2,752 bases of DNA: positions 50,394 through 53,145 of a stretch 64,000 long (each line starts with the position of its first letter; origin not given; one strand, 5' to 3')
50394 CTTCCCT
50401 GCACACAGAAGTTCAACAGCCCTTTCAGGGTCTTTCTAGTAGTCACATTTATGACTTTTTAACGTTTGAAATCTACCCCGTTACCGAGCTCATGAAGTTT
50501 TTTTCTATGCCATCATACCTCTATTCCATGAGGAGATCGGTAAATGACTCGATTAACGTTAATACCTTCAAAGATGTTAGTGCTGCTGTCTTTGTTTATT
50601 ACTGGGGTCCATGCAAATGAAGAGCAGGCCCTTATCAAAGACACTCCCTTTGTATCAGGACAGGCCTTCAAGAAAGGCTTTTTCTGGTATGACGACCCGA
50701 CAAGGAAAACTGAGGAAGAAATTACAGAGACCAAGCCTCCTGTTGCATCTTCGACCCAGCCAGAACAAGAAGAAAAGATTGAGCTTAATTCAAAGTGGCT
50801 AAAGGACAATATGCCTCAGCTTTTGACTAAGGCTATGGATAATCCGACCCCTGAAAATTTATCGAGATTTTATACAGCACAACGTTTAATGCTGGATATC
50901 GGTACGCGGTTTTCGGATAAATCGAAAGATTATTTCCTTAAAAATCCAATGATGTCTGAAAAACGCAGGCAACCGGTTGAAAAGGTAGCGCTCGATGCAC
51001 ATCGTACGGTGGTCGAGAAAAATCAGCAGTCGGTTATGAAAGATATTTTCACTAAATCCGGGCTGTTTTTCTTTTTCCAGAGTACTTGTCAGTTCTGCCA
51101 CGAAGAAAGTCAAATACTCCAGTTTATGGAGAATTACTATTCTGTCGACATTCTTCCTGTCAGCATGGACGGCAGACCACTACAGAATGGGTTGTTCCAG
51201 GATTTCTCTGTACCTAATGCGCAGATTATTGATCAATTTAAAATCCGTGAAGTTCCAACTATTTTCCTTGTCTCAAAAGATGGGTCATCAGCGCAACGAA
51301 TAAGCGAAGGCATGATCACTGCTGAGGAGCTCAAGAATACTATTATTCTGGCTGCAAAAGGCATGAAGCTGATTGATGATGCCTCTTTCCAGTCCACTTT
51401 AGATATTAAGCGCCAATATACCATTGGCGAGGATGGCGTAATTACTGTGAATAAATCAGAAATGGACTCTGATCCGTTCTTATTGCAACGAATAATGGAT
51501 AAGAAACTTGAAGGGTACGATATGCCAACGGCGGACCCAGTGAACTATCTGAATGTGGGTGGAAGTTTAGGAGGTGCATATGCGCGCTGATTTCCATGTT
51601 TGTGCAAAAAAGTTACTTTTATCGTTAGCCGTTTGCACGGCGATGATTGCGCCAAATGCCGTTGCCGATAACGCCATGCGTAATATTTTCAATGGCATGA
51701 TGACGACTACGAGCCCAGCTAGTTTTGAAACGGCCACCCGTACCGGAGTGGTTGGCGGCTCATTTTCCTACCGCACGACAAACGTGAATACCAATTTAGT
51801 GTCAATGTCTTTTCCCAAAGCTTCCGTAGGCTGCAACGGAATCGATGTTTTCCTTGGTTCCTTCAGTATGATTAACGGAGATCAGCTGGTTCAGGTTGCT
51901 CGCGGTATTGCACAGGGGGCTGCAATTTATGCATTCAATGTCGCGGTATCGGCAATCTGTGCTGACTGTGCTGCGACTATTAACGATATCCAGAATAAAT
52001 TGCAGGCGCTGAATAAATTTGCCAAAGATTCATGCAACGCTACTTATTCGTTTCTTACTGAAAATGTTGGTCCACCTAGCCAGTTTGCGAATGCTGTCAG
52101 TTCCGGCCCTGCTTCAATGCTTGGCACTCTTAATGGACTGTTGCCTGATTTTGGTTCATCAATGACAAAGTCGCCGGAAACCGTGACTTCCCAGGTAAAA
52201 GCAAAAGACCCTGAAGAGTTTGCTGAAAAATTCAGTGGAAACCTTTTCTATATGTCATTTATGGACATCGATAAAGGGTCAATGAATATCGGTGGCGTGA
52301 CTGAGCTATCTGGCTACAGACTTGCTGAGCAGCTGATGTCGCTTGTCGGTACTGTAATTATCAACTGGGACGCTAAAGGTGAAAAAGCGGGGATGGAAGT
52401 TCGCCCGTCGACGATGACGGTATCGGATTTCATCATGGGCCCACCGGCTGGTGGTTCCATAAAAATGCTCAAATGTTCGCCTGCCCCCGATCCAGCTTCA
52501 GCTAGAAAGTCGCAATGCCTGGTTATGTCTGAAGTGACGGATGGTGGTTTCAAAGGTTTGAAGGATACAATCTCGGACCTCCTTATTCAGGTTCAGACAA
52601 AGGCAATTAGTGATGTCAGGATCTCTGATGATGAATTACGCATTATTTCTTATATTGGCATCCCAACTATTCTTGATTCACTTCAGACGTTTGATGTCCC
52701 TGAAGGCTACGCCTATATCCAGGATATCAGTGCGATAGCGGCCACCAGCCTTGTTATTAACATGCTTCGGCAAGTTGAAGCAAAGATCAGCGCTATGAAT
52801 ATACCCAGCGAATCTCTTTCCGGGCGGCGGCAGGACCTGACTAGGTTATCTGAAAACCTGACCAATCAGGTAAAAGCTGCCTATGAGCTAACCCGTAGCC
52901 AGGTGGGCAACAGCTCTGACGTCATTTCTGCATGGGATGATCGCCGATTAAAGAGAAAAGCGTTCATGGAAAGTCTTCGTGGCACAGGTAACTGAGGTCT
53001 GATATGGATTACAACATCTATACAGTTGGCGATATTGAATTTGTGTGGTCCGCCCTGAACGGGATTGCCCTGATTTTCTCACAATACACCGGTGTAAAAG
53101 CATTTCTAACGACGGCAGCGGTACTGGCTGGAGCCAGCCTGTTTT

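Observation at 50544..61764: Three CxxC thiol-disulfide oxidoreductases clustered with the mating-pair formation genes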

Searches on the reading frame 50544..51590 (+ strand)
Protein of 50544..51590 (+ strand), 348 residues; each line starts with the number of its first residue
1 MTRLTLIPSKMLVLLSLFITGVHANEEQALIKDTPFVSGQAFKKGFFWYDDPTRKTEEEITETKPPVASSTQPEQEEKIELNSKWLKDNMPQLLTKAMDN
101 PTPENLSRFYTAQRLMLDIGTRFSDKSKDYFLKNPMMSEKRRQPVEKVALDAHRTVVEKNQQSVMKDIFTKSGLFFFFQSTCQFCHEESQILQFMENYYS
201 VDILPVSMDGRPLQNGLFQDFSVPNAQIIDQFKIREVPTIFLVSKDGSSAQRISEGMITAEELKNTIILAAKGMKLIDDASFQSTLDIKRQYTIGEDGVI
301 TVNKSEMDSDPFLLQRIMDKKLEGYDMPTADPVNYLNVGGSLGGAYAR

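Call 3: search_protein_families(library=pfam, proteins=[window:50544-51590:+], max_evalue=0.01)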
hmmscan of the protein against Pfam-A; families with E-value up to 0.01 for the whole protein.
window:50544-51590:+ (348 aa): 2 families
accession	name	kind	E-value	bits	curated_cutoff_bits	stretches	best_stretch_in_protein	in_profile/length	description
PF13728.12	TraF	-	2.9e-50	171.6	23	1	45-267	1-223/224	F plasmid transfer operon protein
PF13098.12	Thioredoxin_2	-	7.4e-05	23.5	27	1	174-265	9-102/104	Thioredoxin-like domain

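Call 6: search_protein_families(library=ncbifam, proteins=[window:50544-51590:+], max_evalue=0.01)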
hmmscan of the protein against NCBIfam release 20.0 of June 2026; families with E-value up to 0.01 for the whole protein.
window:50544-51590:+ (348 aa): 6 families
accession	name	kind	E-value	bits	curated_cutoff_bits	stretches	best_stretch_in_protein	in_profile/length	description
TIGR02740.1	TraF-like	hypoth_equivalog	5.7e-106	353.8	232.25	1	4-278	1-276/276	TraF-like protein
TIGR02739.1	TraF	equivalog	1.6e-31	109.6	204.6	1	41-271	23-248/256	type-F conjugative transfer system pilin assembly protein TraF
NF010257.0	PRK13703.1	subfamily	1.4e-19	70.3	294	1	30-275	23-245/248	conjugal pilus assembly protein TraF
TIGR02738.1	TrbB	equivalog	2.9e-15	56.2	132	1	153-267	32-149/153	type-F conjugative transfer system pilin assembly thiol-disulfide isomerase TrbB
NF002854.0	PRK03147.1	subfamily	6.6e-06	26.1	170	1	130-265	23-167/176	thiol-disulfide oxidoreductase ResA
NF010288.0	PRK13728.1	subfamily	4.8e-05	22.9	199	1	174-265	73-165/181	F-type conjugal transfer protein TrbB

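Call 30: search_solved_structures(query=window:50544-51590:+, max_evalue=0.01, show_alignments=1)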
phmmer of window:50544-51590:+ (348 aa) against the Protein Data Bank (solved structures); distinct sequences matched with E-value up to 0.01: 0.

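Call 45: search_protein_representatives(protein=window:50544-51590:+)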
Query: 348 residues. Proteins with E-value up to 0.001 (for the whole library): 1432; up to 1e-10: 801; up to 1e-30: 98. The best 150 are listed.
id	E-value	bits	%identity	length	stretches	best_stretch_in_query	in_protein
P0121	3.3e-198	674.1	84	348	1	1-347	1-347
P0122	8.6e-101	353.9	91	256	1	1-179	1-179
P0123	1.9e-62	227.9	37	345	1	41-334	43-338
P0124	8.8e-62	225.7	92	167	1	195-314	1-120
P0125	1.1e-58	215.6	35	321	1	43-333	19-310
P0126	2.5e-55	204.6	35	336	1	37-329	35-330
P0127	2.8e-55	204.4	36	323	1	32-330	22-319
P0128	1.3e-53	198.9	36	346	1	45-328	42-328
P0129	4.1e-49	184.1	37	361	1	40-314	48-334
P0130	7.3e-47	176.7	97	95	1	213-303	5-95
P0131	1.9e-46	175.4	32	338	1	22-323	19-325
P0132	2.5e-46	174.9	88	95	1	255-348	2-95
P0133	1.2e-45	172.8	31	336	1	12-328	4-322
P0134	1.6e-45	172.3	53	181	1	31-183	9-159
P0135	7.8e-45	170.1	34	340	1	30-324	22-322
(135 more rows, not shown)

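Call 70: predict_structure(alignment_id=A2)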
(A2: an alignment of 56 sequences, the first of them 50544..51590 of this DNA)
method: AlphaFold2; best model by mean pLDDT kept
length: 348 residues; sequences in the alignment: 56
mean_pLDDT: 84.5   pTM: 0.66
mean pLDDT of the five models: 84.5, 84.1, 83.8, 81.1, 78.8
residues with pLDDT >= 90: 206; 70-90: 64; 50-70: 60; < 50: 18
segments of 3 or more residues with pLDDT < 50: 340-348
pLDDT, mean of each block of 10 residues (from residue 1): 57 74 54 51 55 62 56 81 96 98 97 97 93 88 86 93 98 98 98 98 98 97 96 97 98 98 98 97 91 83 93 90 83 61 43
secondary structure, 60 per line:
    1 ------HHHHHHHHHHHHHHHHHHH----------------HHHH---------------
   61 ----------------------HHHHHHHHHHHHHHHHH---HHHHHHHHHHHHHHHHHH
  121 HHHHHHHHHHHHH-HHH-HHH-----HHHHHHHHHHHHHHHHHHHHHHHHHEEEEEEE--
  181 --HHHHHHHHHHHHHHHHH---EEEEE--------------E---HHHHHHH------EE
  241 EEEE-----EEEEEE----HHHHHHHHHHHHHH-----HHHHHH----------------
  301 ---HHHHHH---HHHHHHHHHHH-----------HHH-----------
elements in order: H7-25 H42-45 H83-99 H103-133 H147-171 E172-178 H183-199 E203-207 H226-232 E239-244 E250-255 H260-273 H279-284 H304-309 H313-323

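Call 72: fold_search(model_id=the predicted structure, library=pdb)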
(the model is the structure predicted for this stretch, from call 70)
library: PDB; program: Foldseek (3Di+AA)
matches with E <= 10: 954; with E <= 0.001: 50
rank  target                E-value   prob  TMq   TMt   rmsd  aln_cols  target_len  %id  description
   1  2f9s_A                4.5e-05  1.00  0.24  0.56   5.0       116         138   18  2nd Crystal Structure Of A Soluble Domain Of ResA In The Oxidised Form (released 2006-04-18)
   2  3erw_C                6.4e-05  1.00  0.22  0.51   4.5       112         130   20  Crystal Structure of StoA from Bacillus subtilis (released 2009-01-20)
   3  4nmu_A                7.6e-05  1.00  0.24  0.52   5.0       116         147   23  Crystal Structure of Thiol-disulfide Oxidoreductase from Bacillus str. 'Ames Ancestor' (released 2013-12-18)
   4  3erw_F                7.6e-05  1.00  0.22  0.51   4.5       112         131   20  Crystal Structure of StoA from Bacillus subtilis (released 2009-01-20)
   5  3erw_G                8.1e-05  1.00  0.22  0.50   4.5       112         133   20  Crystal Structure of StoA from Bacillus subtilis (released 2009-01-20)
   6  3erw_A                9.0e-05  1.00  0.22  0.50   4.5       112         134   20  Crystal Structure of StoA from Bacillus subtilis (released 2009-01-20)
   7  1st9_A                1.4e-04  1.00  0.24  0.55   5.2       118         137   18  Crystal Structure of a Soluble Domain of ResA in the Oxidised Form (released 2004-05-11)
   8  1st9_B                1.7e-04  1.00  0.25  0.58   4.4       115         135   18  Crystal Structure of a Soluble Domain of ResA in the Oxidised Form (released 2004-05-11)
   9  3c73_A                2.0e-04  1.00  0.24  0.54   4.5       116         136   18  Structure of CEHC variant ResA (released 2008-08-12)
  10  2h1g_A                2.1e-04  1.00  0.24  0.54   5.3       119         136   17  ResA C74A/C77A (released 2006-09-19)
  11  3gl3_C                2.3e-04  1.00  0.25  0.55   4.9       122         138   17  Crystal structure of a putative Thiol:disulfide interchange protein DsbE from Chlorobium tepidum (released 2009-03-31)
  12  4nmu_D                2.4e-04  1.00  0.24  0.56   4.8       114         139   24  Crystal Structure of Thiol-disulfide Oxidoreductase from Bacillus str. 'Ames Ancestor' (released 2013-12-18)
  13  2h1a_A                2.6e-04  1.00  0.24  0.54   4.3       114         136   18  ResA C74A Variant (released 2006-09-19)
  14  2b5x_MODEL_1_A        2.7e-04  1.00  0.22  0.46   4.5       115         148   20  Solution Structure of a Thioredoxin-like Protein in the Reduced Form (released 2006-01-17)
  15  2h1b_C                3.2e-04  1.00  0.24  0.54   4.6       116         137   17  ResA E80Q (released 2006-09-19)
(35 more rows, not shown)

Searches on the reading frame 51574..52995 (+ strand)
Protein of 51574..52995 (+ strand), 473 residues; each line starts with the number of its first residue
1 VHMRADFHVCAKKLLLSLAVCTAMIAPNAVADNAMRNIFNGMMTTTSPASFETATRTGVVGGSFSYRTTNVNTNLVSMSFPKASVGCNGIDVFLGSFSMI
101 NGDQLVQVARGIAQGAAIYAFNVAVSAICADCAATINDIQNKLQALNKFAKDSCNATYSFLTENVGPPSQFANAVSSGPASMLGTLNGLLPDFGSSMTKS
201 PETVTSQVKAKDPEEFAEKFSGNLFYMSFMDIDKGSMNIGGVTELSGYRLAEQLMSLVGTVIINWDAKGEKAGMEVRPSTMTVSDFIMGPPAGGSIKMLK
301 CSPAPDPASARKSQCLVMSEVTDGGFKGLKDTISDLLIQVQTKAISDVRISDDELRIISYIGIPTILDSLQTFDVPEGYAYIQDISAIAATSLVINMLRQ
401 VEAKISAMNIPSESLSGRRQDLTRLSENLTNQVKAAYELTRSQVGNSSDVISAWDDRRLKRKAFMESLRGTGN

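Call 3: search_protein_families(library=pfam, proteins=[window:51574-52995:+], max_evalue=0.01)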
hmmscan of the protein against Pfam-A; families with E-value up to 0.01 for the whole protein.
window:51574-52995:+ (473 aa): 1 family
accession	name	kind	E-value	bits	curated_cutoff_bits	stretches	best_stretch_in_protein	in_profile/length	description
PF06122.16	TraH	-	2.7e-59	201.8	25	1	35-399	1-357/358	Conjugative relaxosome accessory transposon protein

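Call 6: search_protein_families(library=ncbifam, proteins=[window:51574-52995:+], max_evalue=0.01)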
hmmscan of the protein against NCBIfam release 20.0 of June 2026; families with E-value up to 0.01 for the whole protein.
window:51574-52995:+ (473 aa): 1 family
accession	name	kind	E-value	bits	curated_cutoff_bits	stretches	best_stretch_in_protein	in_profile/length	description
NF010279.0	PRK13723.1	equivalog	3.2e-32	111.6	625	1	14-430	8-412/457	conjugal transfer pilus assembly protein TraH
